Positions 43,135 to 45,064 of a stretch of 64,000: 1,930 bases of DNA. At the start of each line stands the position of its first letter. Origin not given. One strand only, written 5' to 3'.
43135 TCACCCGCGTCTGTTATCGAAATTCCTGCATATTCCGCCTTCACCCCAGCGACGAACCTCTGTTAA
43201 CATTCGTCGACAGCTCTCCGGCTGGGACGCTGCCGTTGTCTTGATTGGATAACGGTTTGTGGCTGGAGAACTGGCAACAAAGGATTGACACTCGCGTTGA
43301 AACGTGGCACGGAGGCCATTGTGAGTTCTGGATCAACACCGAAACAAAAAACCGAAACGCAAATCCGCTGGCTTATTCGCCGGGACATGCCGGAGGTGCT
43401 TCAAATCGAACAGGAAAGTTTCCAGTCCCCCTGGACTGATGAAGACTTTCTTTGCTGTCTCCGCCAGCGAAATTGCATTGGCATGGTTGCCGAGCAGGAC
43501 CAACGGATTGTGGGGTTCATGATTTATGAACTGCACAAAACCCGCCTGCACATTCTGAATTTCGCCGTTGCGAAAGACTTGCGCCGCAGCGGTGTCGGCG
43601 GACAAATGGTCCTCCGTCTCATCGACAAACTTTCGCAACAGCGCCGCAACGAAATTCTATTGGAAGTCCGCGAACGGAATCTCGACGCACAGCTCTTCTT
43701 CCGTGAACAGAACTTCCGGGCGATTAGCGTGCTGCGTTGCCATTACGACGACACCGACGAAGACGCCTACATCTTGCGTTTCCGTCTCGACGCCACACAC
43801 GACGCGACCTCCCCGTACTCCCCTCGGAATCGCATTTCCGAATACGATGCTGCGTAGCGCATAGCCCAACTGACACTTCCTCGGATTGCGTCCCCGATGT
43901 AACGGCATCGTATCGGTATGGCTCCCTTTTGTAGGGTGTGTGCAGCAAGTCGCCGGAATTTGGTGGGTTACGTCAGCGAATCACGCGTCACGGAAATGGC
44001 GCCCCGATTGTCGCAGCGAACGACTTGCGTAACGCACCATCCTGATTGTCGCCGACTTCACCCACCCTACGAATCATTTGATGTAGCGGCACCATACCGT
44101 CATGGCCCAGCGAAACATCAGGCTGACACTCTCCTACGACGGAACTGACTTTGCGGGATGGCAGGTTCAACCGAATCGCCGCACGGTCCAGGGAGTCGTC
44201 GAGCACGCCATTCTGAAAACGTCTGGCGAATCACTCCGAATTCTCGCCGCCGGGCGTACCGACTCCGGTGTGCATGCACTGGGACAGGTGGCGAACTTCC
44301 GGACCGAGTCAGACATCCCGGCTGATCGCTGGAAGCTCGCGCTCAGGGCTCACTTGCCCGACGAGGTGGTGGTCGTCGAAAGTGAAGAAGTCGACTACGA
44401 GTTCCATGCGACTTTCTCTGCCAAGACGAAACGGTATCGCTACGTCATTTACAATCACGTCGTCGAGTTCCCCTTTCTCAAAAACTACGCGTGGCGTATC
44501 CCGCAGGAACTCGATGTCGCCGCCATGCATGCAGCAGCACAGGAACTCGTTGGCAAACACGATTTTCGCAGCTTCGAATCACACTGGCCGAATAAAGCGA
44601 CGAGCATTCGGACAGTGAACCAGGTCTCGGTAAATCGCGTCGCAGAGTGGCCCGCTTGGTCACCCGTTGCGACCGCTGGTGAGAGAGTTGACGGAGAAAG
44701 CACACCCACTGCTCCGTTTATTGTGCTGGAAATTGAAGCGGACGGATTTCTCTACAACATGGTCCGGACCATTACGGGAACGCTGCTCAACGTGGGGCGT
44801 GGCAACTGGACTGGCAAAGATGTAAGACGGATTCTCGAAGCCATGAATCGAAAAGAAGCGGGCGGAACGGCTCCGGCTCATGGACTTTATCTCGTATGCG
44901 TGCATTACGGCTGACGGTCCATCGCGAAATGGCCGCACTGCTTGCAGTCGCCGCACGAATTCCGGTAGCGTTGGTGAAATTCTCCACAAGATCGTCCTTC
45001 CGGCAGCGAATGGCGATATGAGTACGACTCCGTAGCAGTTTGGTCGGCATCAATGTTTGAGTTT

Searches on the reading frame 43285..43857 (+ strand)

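Call 45: search_protein_families(library=pfam, proteins=[window:43285-43857:+])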
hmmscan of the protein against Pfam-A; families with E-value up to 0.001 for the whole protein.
window:43285-43857:+ (190 aa): 5 families
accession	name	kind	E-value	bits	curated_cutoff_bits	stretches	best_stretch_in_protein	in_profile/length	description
PF00583.31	Acetyltransf_1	-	1.1e-13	51.9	20.7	1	36-144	2-116/116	Acetyltransferase (GNAT) family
PF13673.13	Acetyltransf_10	-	1.3e-09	38.6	23.6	1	53-148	20-111/128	Acetyltransferase (GNAT) domain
PF13508.13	Acetyltransf_7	-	6.5e-09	36.5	27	1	67-145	6-83/84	Acetyltransferase (GNAT) domain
PF08445.16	FR47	-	3.1e-05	24.3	22.1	1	66-147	3-80/86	FR47-like protein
PF14542.12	Acetyltransf_CG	-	0.00078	20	30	0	70-120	5-57/80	GCN5-related N-acetyl-transferase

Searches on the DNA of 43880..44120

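Call 56: search_rna_families(source=window, start=43880, end=44120, threshold=evalue, max_evalue=10)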
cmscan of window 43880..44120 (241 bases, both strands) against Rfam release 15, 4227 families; matches with E-value up to 10: 0.
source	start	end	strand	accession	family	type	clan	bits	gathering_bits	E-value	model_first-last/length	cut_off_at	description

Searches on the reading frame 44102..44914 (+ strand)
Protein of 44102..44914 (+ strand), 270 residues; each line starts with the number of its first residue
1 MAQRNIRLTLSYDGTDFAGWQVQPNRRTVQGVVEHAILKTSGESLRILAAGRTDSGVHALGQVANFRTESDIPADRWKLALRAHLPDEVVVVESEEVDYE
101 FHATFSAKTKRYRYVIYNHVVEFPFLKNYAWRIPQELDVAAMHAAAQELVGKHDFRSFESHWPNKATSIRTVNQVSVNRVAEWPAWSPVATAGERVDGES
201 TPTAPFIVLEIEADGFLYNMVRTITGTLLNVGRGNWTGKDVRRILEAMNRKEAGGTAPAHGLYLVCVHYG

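Call 32: find_encoding_contigs(protein=window:44102-44914:+, flank=10000, max_places=4)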
Protein window:44102-44914:+ (270 aa): 1 contig read that carries it; 1 place shown.
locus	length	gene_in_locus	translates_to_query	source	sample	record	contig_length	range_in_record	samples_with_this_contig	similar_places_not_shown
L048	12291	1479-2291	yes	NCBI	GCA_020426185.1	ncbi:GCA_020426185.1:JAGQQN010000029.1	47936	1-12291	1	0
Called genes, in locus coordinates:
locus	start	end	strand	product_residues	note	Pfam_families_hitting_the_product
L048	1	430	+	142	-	PF02272:DHHA1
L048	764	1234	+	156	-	PF00583:Acetyltransf_1, PF13673:Acetyltransf_10, PF13508:Acetyltransf_7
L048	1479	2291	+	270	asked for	PF01416:PseudoU_synth_1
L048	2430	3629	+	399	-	PF01926:MMR_HSR1 (weak), PF05128:DUF697 (weak)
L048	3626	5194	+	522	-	PF03193:RsgA_GTPase (faint), PF00009:GTP_EFTU (faint), PF01926:MMR_HSR1, PF04548:AIG1 (weak), PF00350:Dynamin_N (weak)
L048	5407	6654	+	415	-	PF01011:PQQ (faint), PF13360:PQQ_2 (weak), PF13570:Beta-prop_ACSF4, PF13360:PQQ_2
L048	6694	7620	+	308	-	PF06574:FAD_syn, PF01687:Flavokinase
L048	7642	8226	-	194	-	PF00702:Hydrolase, PF13419:HAD_2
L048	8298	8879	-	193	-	PF01923:Cob_adeno_trans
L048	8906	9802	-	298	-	PF13145:Rotamase_2 (weak)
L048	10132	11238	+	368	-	-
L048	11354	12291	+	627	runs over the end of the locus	PF00474:SSF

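Call 45: search_protein_families(library=pfam, proteins=[window:44102-44914:+])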
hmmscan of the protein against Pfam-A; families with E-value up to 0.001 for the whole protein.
window:44102-44914:+ (270 aa): 1 family
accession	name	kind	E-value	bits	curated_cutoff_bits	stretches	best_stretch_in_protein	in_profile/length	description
PF01416.25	PseudoU_synth_1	-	1e-41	142.2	23.3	2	145-269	1-107/108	tRNA pseudouridine synthase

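Call 46: find_homologous_proteins(query=window:44102-44914:+, max_evalue=1e-40)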
Query window:44102-44914:+ (270 aa): 7314 proteins with E <= 1e-40 among 8000 candidates; the best 120 are listed.
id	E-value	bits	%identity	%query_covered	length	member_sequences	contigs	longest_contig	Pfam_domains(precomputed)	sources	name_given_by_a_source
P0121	4.1e-172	589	96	100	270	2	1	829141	PF01416.26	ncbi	ncbi:MAG: tRNA pseudouridine(38-40) synthase TruA [Planctomycetaceae bacterium]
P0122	1.3e-116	407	68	100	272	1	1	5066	PF01416.26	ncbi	-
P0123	7.4e-115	401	68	99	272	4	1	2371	PF01416.26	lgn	-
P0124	2.2e-114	400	67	100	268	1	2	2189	PF01416.26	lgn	-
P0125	3.7e-114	399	66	100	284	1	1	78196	PF01416.26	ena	-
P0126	2.5e-110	386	64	99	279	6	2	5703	PF01416.26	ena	-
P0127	1.6e-109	384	64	99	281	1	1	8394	PF01416.26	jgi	jgi:tRNA pseudouridine38-40 synthase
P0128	8.8e-109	381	63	99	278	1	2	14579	PF01416.26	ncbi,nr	ncbi:MAG: tRNA pseudouridine(38-40) synthase TruA [Planctomycetaceae bacterium]|nr:tRNA pseudouridin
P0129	2.3e-108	380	64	99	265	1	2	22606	PF01416.26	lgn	-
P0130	5.0e-108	379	62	99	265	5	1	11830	PF01416.26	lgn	-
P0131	6.0e-108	379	63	99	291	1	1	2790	PF01416.26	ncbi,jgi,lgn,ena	jgi:tRNA pseudouridine38-40 synthase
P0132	2.3e-107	377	63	99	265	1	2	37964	PF01416.26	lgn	-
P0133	3.2e-107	376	61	99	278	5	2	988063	PF01416.26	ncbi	-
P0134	2.7e-106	373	62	99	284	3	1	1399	PF01416.26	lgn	-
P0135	1.4e-105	371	61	99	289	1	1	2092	PF01416.26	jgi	jgi:tRNA pseudouridine38-40 synthase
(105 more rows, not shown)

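Call 47: find_encoding_contigs(protein=P0121, flank=10000, max_places=3)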
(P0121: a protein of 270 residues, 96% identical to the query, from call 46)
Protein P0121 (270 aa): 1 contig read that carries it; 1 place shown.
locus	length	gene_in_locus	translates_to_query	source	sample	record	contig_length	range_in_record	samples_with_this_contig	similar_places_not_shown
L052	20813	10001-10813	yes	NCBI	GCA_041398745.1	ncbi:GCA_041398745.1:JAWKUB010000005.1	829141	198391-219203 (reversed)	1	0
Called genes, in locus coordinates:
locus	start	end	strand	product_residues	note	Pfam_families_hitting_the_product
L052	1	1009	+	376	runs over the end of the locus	-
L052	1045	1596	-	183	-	PF24880:DUF7738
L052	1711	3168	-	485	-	PF01408:GFO_IDH_MocA, PF19051:GFO_IDH_MocA_C2, PF22725:GFO_IDH_MocA_C3 (faint)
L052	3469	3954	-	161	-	-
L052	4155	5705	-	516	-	PF01406:tRNA-synt_1e, PF09334:tRNA-synt_1g (weak), PF09190:DALR_2, PF23493:CysS_C (weak)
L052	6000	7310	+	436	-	PF01408:GFO_IDH_MocA, PF22725:GFO_IDH_MocA_C3 (faint), PF19051:GFO_IDH_MocA_C2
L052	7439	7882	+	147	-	PF18933:PsbP_2 (weak)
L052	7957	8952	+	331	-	PF01368:DHH, PF02272:DHHA1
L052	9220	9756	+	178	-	PF00583:Acetyltransf_1, PF13673:Acetyltransf_10, PF13508:Acetyltransf_7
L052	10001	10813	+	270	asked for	PF01416:PseudoU_synth_1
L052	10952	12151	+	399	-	PF01926:MMR_HSR1 (weak), PF05128:DUF697 (weak)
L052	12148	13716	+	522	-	PF00350:Dynamin_N (faint), PF01926:MMR_HSR1, PF04548:AIG1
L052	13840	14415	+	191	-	-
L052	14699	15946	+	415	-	PF01011:PQQ (faint), PF25293:Beta-prop_EMC1_N (faint), PF13360:PQQ_2, PF13570:Beta-prop_ACSF4, PF13360:PQQ_2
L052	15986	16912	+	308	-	PF06574:FAD_syn, PF01687:Flavokinase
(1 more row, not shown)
